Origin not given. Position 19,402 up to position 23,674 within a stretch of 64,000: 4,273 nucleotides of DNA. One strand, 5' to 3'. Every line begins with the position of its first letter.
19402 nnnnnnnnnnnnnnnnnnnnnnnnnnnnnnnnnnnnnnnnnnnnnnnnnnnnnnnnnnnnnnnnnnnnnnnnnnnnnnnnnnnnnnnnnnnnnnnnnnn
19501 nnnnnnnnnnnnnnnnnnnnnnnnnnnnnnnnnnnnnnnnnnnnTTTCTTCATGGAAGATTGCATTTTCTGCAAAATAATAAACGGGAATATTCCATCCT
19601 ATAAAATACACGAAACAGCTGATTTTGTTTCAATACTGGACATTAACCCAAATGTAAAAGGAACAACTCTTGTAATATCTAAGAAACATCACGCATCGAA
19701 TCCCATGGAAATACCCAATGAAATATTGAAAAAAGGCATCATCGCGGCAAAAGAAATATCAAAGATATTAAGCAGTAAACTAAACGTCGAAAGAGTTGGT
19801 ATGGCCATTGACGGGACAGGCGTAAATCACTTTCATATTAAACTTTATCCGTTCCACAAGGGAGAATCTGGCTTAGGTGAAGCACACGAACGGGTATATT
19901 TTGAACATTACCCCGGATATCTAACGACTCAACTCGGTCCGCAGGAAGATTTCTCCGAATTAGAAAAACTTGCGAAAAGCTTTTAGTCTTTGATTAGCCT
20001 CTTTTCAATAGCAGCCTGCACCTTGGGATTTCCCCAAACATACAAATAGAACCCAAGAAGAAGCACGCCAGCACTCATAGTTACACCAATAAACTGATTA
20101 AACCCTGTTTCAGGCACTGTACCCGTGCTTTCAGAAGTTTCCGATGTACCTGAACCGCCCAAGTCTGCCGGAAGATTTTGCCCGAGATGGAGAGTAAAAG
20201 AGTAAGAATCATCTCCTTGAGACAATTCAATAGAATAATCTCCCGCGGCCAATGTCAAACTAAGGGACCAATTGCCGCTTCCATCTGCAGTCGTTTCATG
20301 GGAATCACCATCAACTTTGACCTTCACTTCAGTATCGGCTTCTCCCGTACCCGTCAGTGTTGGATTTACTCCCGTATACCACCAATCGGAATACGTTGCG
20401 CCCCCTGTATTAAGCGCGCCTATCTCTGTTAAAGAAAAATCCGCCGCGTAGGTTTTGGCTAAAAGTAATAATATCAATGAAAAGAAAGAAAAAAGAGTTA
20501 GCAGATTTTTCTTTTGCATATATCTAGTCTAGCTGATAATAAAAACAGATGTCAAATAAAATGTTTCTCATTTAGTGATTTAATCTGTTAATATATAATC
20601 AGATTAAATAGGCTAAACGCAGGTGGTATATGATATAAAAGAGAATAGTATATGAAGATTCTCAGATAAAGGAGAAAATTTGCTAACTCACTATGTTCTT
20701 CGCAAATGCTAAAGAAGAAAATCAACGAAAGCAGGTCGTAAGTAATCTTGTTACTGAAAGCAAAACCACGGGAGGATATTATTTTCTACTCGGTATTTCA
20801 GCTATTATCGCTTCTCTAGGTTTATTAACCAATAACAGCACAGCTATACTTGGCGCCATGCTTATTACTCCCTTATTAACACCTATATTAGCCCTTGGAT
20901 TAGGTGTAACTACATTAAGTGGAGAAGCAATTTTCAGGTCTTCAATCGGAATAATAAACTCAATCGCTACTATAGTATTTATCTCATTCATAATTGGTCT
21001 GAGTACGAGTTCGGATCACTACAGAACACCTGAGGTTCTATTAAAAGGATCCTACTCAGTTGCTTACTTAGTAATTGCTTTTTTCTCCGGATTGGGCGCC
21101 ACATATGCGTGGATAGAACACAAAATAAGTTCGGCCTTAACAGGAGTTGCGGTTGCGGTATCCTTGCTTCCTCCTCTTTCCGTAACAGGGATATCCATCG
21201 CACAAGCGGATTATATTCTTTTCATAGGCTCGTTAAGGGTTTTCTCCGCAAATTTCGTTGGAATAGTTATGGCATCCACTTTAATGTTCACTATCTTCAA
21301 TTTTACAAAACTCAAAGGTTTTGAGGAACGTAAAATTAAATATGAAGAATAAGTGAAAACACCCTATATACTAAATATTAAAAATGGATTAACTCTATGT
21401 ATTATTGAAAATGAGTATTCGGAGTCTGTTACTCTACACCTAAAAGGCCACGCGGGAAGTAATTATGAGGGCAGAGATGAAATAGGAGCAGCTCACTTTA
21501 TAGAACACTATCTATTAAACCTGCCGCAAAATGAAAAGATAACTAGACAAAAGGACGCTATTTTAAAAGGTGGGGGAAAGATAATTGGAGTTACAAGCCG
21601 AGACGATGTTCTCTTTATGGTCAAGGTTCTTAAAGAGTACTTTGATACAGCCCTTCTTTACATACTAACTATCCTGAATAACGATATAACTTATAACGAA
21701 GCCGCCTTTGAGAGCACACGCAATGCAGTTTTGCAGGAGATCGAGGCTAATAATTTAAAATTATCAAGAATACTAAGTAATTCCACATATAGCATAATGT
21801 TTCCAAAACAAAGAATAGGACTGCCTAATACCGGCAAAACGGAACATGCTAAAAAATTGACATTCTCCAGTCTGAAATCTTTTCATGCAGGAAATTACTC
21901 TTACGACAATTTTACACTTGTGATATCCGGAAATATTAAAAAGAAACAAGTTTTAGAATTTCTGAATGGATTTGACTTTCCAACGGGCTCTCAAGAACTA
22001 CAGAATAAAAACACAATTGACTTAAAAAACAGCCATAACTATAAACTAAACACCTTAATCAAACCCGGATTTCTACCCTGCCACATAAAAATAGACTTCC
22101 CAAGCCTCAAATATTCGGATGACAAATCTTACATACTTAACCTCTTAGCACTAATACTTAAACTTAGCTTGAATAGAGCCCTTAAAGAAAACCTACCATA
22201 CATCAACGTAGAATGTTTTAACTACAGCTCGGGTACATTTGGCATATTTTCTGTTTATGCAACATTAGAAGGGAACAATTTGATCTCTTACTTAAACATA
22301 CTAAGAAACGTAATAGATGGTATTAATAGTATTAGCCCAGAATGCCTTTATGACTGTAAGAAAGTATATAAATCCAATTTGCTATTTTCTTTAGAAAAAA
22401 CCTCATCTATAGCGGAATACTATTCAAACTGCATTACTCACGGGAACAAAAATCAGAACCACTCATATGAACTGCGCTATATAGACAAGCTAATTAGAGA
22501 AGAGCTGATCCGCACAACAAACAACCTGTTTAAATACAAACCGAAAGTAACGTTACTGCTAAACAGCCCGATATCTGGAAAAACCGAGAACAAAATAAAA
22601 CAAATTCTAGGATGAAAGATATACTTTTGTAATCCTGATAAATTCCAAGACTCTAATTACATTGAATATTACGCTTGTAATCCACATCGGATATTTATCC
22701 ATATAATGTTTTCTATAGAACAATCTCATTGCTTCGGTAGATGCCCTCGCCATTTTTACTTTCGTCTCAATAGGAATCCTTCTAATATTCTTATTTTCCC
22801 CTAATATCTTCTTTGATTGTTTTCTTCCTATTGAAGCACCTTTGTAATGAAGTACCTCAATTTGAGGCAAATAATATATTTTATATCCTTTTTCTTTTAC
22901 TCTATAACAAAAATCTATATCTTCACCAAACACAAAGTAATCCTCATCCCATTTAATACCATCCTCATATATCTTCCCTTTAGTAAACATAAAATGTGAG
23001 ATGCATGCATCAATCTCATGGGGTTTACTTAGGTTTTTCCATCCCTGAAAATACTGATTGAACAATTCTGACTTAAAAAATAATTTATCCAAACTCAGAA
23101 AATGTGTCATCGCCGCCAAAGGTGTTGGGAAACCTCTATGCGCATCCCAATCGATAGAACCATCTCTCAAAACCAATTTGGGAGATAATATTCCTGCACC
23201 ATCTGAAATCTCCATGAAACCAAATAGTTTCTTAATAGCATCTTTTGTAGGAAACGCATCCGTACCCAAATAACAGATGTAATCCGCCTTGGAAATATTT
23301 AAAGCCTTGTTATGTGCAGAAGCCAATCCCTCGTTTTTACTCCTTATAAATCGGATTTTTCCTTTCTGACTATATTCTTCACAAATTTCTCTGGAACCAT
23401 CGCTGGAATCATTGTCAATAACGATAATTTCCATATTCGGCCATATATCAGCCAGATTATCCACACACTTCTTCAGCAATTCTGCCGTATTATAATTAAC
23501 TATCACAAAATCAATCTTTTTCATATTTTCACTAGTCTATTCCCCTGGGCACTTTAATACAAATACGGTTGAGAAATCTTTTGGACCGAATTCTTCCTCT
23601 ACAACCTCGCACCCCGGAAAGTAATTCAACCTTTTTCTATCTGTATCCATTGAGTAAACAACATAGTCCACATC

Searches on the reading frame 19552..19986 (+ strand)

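Call 10: search_protein_families(library=pfam, proteins=[window:19552-19986:+], max_evalue=0.001)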
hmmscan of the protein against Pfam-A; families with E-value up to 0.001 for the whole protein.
window:19552-19986:+ (144 aa): 2 families
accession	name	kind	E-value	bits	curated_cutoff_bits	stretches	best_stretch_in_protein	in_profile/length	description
PF01230.28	HIT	-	1.8e-08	35.3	21.5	1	12-96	2-90/98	HIT domain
PF11969.13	DcpS_C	-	2.1e-06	28.6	24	1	4-96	2-97/114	Scavenger mRNA decapping enzyme C-term binding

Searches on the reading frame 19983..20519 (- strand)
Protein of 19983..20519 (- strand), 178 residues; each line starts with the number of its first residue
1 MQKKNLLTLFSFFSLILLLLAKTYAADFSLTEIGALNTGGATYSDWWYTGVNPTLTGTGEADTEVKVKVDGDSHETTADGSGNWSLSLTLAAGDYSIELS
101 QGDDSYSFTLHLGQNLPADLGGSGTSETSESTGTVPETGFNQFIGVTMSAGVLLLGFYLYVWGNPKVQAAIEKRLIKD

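Call 10: search_protein_families(library=pfam, proteins=[window:19983-20519:-], max_evalue=0.001)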
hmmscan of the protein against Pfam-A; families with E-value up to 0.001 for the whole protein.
window:19983-20519:- (178 aa): 2 families
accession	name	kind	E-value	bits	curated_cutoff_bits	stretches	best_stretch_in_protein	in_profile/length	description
PF19077.6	Big_13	-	0.00016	22.6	27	1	38-103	14-85/102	Bacterial Ig-like domain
PF17936.7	Big_6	-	0.00063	20.4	27.6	0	54-101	16-66/83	Bacterial Ig domain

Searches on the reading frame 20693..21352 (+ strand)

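Call 10: search_protein_families(library=pfam, proteins=[window:20693-21352:+], max_evalue=0.001)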
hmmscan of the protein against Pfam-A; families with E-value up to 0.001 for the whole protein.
window:20693-21352:+ (219 aa): 1 family
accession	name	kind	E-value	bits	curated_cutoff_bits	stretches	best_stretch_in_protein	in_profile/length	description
PF04087.19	DUF389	-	1.3e-27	97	23.9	1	56-192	1-136/137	Domain of unknown function (DUF389)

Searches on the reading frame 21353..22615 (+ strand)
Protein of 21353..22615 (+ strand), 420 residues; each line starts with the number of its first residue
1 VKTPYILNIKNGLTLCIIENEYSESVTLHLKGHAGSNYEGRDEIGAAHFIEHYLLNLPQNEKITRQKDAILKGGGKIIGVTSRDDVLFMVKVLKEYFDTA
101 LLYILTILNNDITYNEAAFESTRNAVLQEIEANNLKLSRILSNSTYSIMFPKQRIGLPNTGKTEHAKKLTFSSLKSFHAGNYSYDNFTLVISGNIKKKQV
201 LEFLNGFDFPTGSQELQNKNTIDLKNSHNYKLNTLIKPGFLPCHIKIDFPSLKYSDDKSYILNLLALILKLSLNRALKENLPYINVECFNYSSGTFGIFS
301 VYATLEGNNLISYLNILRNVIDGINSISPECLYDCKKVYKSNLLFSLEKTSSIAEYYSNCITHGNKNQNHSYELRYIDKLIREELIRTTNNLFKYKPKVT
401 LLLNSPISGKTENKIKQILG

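Call 3: search_protein_families(library=pfam, proteins=[window:21353-22615:+], max_evalue=0.01)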
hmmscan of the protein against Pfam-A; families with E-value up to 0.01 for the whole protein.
window:21353-22615:+ (420 aa): 2 families
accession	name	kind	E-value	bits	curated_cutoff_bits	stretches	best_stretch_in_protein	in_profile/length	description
PF00675.25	Peptidase_M16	-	2e-15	57.4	22.3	1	18-157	5-143/149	Insulinase (Peptidase family M16)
PF05193.26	Peptidase_M16_C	-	5.6e-11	43.1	23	1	168-322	1-162/181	Peptidase M16 inactive domain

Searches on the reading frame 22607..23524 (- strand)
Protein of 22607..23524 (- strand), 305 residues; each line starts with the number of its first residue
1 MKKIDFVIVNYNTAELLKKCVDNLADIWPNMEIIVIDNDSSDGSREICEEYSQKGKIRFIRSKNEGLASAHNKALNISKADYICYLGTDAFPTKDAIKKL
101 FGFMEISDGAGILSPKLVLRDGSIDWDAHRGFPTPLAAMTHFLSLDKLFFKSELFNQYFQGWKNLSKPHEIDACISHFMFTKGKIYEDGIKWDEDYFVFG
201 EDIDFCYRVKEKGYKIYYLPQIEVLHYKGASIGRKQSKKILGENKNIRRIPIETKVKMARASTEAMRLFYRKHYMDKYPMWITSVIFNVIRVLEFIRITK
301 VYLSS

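Call 3: search_protein_families(library=pfam, proteins=[window:22607-23524:-], max_evalue=0.01)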
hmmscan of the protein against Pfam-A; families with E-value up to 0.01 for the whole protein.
window:22607-23524:- (305 aa): 6 families
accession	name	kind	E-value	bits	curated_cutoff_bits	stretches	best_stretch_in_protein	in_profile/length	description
PF00535.33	Glycos_transf_2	-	3.7e-26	92.5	23.3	1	6-150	2-132/168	Glycosyl transferase family 2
PF13641.12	Glyco_tranf_2_3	-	5e-11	43.5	27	1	5-231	4-216/230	Glycosyltransferase like family 2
PF13712.12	Glyco_tranf_2_5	-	1.8e-06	28.2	27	1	63-222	37-183/210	Glycosyltransferase like family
PF10111.15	Glyco_tranf_2_2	-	4.4e-05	23.5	27.3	1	29-106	28-108/276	Glycosyltransferase like family 2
PF13704.12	Glyco_tranf_2_4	-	0.00057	20.8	27.5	1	31-91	20-83/98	Glycosyl transferase family 2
PF13632.12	Glyco_trans_2_3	-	0.0025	18.1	27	1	176-224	74-121/198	Glycosyl transferase family group 2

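Call 9: search_protein_families(library=ncbifam, proteins=[window:22607-23524:-], max_evalue=0.01)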
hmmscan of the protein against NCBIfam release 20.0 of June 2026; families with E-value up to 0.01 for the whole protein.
window:22607-23524:- (305 aa): 19 families
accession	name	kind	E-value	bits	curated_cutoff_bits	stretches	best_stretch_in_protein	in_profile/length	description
NF038302.1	EPS_HpsE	equivalog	6.5e-17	61.5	300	1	7-114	6-121/307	hormogonium polysaccharide biosynthesis glycosyltransferase HpsE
TIGR03937.1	PgaC_IcaA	equivalog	9.5e-15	54.4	422.3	1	2-101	45-147/407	poly-beta-1,6-N-acetyl-D-glucosamine synthase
TIGR01556.1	rhamnosyltran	subfamily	4.3e-14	52.4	200.55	2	166-300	140-265/281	rhamnosyltransferase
NF007482.0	PRK10073.1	equivalog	1.7e-13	50.3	423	1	3-91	7-97/334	glycosyltransferase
NF041875.1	EPS_EpsD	equivalog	1.8e-13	50.6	370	1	5-99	2-99/325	exopolysaccharide biosynthesis glycosyltransferase EpsD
NF047683.1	TeichurnBiosyTuaG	equivalog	2.5e-12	47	400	1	4-109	8-116/252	teichuronic acid biosynthesis protein TuaG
TIGR03965.1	mycofact_glyco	equivalog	5.4e-12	45.3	280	2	6-104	78-179/467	mycofactocin biosynthesis glycosyltransferase MftF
NF038299.1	EPS_HpsN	equivalog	3.6e-11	42.6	425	2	3-90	2-92/317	hormogonium polysaccharide biosynthesis glycosyltransferase HpsN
NF050050.1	ProtGlycPglI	equivalog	1.7e-09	37.5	500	1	2-102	2-106/306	GalNAc(5)-diNAcBac-PP-undecaprenol beta-1,3-glucosyltransferase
NF053739.1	GlytfEpsEBac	equivalog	1.9e-09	36.9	450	1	3-107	2-110/265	glycosyltransferase EpsE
TIGR04283.1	glyco_like_mftF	equivalog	5.8e-09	35.9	182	1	7-104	4-97/221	TIGR04283 family arsenosugar biosynthesis glycosyltransferase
TIGR03111.1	glyc2_xrt_Gpos1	hypoth_equivalog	1.6e-08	33.8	363.95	1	3-102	50-154/439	TIGR03111 family XrtG-associated glycosyltransferase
TIGR04009.1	wcaE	equivalog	8.9e-07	28.4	369.2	1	29-91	32-95/248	colanic acid biosynthesis glycosyltransferase WcaE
TIGR04440.1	glyco_TIGR04440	domain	6.6e-06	26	70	1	7-105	5-107/215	TIGR00180 family glycosyltransferase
TIGR04242.1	nodulat_NodC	equivalog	0.00011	21.3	550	1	3-105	49-157/395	chitooligosaccharide synthase NodC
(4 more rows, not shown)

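Call 43: search_solved_structures(query=window:22607-23524:-, max_evalue=0.001)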
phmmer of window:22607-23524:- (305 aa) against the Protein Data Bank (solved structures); distinct sequences matched with E-value up to 0.001: 10.
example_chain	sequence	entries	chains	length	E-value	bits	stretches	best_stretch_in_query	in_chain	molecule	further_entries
2z87_A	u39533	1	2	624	3.3e-18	69.4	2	5-99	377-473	Chondroitin synthase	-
2z86_A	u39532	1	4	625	3.3e-18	69.4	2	5-99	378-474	Chondroitin synthase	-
5hea_A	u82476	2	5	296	3.9e-11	46.1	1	4-102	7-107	Putative glycosyltransferase (GalT1)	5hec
3bcv_A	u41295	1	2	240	4.3e-11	46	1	3-101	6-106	Putative glycosyltransferase protein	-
5mlz_A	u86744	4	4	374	6.3e-07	32.3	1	3-150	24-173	Dolichol monophosphate mannose synthase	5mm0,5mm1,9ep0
6h1j_A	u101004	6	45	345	6.9e-07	32.2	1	1-206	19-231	Probable ss-1,3-N-acetylglucosaminyltransferase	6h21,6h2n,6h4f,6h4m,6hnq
8vh7_A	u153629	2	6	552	5.7e-06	29.2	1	5-93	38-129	Heparosan synthase B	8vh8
8viw_A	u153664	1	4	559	5.9e-06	29.2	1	5-93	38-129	Heparosan synthase B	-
5tze_C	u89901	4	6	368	9.2e-05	25.2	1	3-105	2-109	Glycosyl transferase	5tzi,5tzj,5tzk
5tz8_A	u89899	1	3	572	0.00021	24.1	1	4-105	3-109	Glycosyl transferase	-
